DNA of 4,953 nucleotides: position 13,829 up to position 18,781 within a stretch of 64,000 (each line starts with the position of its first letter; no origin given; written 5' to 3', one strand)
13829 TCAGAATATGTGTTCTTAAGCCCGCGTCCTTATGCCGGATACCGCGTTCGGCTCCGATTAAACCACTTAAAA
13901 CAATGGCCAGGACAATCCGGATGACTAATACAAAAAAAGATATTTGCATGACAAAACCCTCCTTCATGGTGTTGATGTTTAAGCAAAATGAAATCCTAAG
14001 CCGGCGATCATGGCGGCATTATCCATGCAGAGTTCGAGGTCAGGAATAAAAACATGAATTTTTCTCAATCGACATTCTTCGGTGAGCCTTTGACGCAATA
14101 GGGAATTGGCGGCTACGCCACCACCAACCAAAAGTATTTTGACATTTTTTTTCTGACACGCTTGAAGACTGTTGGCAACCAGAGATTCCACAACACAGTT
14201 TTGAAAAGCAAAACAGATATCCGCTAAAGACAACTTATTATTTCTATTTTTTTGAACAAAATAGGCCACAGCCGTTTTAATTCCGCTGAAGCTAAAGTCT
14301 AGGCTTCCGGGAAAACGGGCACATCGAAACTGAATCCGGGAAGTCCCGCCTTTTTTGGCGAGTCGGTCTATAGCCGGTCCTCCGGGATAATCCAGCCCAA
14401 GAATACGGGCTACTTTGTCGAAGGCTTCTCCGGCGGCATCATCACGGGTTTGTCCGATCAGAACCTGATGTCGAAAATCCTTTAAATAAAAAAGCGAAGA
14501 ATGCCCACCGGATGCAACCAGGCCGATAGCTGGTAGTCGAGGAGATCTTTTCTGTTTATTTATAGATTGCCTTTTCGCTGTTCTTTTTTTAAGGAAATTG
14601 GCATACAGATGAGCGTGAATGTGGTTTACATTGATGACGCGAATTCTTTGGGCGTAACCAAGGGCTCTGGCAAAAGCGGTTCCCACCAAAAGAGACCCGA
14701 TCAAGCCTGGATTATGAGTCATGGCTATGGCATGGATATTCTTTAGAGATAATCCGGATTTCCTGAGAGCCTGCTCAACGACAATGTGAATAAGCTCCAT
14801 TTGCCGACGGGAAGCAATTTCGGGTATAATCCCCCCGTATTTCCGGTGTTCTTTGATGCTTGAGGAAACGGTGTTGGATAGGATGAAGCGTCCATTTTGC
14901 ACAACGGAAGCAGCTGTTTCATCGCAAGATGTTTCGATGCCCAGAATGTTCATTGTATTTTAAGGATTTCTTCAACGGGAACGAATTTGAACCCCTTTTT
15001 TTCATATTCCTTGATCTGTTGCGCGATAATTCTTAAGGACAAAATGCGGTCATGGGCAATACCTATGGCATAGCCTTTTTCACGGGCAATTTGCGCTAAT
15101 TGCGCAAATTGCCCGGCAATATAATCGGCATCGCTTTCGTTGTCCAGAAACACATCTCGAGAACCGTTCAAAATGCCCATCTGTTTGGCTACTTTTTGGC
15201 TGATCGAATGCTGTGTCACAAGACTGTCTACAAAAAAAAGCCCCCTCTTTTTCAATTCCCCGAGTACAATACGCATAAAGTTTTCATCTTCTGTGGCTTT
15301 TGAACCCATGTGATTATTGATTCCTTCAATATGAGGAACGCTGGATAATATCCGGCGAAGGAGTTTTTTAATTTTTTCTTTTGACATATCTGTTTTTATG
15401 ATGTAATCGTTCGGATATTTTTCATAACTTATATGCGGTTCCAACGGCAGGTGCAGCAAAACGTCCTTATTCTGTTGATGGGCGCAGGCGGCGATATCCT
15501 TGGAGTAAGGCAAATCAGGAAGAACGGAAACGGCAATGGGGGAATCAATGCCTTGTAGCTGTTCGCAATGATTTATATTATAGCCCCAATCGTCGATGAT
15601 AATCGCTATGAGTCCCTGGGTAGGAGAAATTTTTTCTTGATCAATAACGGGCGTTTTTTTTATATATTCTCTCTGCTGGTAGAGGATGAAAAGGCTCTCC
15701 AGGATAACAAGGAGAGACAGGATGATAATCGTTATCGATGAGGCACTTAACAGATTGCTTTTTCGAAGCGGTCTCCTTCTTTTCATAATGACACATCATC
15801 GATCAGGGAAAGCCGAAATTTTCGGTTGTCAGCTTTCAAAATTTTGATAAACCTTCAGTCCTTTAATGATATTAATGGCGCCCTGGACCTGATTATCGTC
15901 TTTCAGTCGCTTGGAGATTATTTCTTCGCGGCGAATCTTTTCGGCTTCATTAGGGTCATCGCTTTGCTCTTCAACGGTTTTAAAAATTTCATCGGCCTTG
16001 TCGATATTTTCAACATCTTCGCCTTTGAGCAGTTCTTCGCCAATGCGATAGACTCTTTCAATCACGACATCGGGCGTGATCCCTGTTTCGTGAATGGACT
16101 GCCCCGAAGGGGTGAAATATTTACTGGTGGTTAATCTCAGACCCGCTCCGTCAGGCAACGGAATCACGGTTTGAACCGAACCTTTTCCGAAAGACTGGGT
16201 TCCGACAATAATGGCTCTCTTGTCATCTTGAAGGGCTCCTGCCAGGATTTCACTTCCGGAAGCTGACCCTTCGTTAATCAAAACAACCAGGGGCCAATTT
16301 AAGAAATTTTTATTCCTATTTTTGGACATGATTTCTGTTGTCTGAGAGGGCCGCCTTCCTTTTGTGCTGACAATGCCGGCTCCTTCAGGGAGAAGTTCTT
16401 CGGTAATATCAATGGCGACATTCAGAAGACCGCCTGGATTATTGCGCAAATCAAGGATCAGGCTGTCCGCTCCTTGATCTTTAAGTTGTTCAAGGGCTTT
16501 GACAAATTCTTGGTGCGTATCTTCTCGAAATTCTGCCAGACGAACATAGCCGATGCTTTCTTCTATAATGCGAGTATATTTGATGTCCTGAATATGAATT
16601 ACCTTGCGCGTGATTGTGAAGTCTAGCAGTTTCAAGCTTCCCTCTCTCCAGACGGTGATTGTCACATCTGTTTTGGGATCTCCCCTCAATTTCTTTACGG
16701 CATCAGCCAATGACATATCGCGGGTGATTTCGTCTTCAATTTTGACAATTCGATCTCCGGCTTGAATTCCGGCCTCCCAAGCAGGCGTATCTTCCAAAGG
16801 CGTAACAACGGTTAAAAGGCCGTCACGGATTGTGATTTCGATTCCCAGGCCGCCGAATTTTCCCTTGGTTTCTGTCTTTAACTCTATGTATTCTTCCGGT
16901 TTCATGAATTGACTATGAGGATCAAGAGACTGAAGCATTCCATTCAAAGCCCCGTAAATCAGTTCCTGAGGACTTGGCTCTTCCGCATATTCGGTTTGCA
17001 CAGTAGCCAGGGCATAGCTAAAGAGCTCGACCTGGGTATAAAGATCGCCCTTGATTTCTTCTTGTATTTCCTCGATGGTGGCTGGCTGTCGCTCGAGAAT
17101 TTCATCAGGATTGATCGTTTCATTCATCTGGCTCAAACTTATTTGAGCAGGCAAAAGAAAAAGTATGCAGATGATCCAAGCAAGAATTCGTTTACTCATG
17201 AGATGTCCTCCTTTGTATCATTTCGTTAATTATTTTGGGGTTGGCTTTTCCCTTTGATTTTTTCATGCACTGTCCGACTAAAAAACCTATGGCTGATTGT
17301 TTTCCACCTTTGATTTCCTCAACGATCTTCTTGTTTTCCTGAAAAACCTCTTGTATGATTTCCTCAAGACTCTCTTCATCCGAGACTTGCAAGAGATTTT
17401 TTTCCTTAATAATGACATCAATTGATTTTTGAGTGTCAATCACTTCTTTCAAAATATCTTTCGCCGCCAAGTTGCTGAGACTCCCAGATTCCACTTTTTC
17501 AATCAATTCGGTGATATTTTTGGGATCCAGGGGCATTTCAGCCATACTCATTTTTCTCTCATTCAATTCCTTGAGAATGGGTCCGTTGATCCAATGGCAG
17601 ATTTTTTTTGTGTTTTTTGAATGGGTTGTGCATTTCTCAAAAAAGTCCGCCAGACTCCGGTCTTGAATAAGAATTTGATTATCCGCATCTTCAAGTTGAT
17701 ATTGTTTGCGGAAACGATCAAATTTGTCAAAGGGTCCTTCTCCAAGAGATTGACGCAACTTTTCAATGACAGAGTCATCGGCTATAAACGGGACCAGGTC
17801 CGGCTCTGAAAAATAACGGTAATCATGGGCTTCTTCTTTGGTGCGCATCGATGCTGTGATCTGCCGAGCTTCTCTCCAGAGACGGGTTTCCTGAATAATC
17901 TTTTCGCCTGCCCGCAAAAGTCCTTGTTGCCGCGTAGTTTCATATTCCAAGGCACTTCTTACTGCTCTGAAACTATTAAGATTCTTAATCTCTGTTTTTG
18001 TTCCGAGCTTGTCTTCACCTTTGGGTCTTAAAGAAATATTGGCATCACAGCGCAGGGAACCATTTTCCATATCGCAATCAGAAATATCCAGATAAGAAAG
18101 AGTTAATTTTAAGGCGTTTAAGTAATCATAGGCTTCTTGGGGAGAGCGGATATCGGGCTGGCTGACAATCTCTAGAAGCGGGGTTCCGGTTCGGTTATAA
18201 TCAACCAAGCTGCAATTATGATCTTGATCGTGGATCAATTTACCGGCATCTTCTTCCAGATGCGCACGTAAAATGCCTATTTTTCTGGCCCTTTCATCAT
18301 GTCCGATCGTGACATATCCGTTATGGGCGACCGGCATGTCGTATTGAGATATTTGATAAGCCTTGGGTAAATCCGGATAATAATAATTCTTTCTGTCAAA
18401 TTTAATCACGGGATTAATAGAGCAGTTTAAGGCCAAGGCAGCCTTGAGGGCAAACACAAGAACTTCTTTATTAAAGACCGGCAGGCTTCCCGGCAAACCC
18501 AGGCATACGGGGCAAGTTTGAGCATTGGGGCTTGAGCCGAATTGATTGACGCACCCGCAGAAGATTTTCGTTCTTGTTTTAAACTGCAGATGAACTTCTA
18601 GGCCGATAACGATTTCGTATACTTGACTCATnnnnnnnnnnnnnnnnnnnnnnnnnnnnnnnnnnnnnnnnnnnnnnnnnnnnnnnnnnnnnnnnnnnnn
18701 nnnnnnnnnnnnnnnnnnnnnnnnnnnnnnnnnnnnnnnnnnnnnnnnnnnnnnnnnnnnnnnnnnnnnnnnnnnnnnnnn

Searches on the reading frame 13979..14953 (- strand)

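Call 56: search_protein_families(library=ncbifam, proteins=[window:13979-14953:-], max_evalue=1e-15)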
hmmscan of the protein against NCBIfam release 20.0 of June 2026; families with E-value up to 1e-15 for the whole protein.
window:13979-14953:- (324 aa): 4 families
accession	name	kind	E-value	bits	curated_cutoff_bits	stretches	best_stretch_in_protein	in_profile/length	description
TIGR03723.1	T6A_TsaD_YgjD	equivalog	9.5e-117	389.6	296.1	1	3-321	1-310/314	tRNA (adenosine(37)-N6)-threonylcarbamoyltransferase complex transferase subunit TsaD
TIGR00329.1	gcp_kae1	subfamily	2.5e-93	312.7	207.8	1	4-317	1-305/305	tRNA (adenosine(37)-N6)-threonylcarbamoyltransferase complex transferase subunit TsaD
TIGR03722.2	arch_KAE1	equivalog_domain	3.4e-51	174.3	375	1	3-321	1-294/323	KEOPS complex N(6)-L-threonylcarbamoyladenine synthase Kae1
NF007174.0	PRK09605.1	equivalog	1.6e-49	168.8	447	1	1-321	1-296/535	bifunctional N(6)-L-threonylcarbamoyladenine synthase/serine/threonine protein kinase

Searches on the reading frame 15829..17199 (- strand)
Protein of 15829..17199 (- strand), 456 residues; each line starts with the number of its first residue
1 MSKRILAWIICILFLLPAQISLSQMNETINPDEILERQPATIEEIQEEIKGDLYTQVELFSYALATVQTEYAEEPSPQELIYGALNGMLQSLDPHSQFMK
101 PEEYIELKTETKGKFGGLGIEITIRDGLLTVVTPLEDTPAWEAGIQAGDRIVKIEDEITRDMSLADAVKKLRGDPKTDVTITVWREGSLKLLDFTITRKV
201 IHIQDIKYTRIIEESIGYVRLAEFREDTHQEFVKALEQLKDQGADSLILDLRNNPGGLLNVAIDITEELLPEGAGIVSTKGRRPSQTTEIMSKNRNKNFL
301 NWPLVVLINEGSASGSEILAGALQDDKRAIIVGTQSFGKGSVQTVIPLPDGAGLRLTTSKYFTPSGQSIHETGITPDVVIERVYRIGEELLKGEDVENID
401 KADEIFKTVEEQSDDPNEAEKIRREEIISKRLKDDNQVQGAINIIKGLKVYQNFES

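Call 56: search_protein_families(library=ncbifam, proteins=[window:15829-17199:-], max_evalue=1e-15)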
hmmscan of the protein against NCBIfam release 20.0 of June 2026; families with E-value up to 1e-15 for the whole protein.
window:15829-17199:- (456 aa): 10 families
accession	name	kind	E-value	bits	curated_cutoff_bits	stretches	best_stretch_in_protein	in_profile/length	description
TIGR03900.1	prc_long_Delta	hypoth_equivalog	2.4e-109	366.8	660.95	1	73-403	97-427/973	MXAN_5808 family serine peptidase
TIGR00225.1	prc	subfamily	9.6e-104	347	218.6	1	70-383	3-317/335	C-terminal processing peptidase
NF045590.1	Cterm_S41_CtpC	exception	6.6e-91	305.2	665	1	64-390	62-388/418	carboxyl-terminal processing protease CtpC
NF052377.1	lmo1851_S41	exception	1.9e-86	290.6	725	1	63-381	53-368/468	lmo1851 family serine protease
NF045589.1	Cterm_S41_CtpB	exception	2.1e-86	290.2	633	1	77-383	77-383/416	carboxyl-terminal processing protease CtpB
NF045588.1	Cterm_S41_CtpA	exception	3.1e-86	289.8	625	1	78-383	72-379/401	carboxyl-terminal processing protease CtpA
NF045591.1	Cterm_S41_CtpZ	exception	5e-73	246.1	525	1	81-383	75-377/403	carboxyl-terminal processing protease CtpZ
NF051464.1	tail_spec_CT441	exception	2.9e-53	181.6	700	1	72-423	203-566/645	tail-specific protease Tsp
NF008388.1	PRK11186.1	exception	4.6e-35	121.1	825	1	80-408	210-552/663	carboxy terminal-processing peptidase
NF033424.1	chlamy_CPAF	equivalog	4.8e-16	58.5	250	0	301-381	456-539/564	protease-like activity factor CPAF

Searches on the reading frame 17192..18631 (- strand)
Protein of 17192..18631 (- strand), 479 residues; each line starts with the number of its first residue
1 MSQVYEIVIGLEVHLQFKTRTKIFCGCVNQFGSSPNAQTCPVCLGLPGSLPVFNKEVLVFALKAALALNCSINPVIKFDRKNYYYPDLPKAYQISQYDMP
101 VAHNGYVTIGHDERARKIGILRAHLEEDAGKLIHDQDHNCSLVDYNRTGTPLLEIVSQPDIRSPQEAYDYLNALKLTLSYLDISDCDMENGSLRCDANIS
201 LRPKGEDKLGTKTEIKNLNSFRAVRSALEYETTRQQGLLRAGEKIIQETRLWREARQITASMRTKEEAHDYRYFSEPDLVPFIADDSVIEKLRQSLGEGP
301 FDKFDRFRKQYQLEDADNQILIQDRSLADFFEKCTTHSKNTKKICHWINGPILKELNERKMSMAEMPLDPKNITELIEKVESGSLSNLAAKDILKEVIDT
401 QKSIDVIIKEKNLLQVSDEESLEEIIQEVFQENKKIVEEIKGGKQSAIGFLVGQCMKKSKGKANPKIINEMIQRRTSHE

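Call 56: search_protein_families(library=ncbifam, proteins=[window:17192-18631:-], max_evalue=1e-15)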
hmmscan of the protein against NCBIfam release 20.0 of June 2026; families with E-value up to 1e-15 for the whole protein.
window:17192-18631:- (479 aa): 9 families
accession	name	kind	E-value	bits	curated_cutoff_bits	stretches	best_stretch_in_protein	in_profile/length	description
NF004012.0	PRK05477.1-2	equivalog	1.5e-197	657.1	338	1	4-475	3-477/481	Asp-tRNA(Asn)/Glu-tRNA(Gln) amidotransferase subunit GatB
NF004014.0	PRK05477.1-4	equivalog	6.2e-194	645.1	414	1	4-475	2-473/475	Asp-tRNA(Asn)/Glu-tRNA(Gln) amidotransferase subunit GatB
TIGR00133.1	gatB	equivalog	1.2e-179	597.9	314.8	1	5-474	4-478/481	Asp-tRNA(Asn)/Glu-tRNA(Gln) amidotransferase subunit GatB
NF004011.1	PRK05477.1-1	equivalog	8e-169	562.3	680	1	5-474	3-471/475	Asp-tRNA(Asn)/Glu-tRNA(Gln) amidotransferase subunit GatB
NF004015.0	PRK05477.1-5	equivalog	1.1e-165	552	628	1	3-475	13-485/488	Asp-tRNA(Asn)/Glu-tRNA(Gln) amidotransferase subunit GatB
NF004013.0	PRK05477.1-3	equivalog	1.4e-152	508.7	653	1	4-476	16-499/501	Asp-tRNA(Asn)/Glu-tRNA(Gln) amidotransferase subunit GatB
NF003107.0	PRK04028.1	equivalog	2.4e-48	165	456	2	244-476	402-624/630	Glu-tRNA(Gln) amidotransferase subunit GatE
TIGR00134.1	gatE_arch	equivalog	1.5e-40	139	319.55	1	271-475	420-617/622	Glu-tRNA(Gln) amidotransferase subunit GatE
NF011291.0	PRK14703.1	equivalog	2.7e-32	111.9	681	1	295-475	591-766/769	glutamine--tRNA ligase/YqeY domain fusion protein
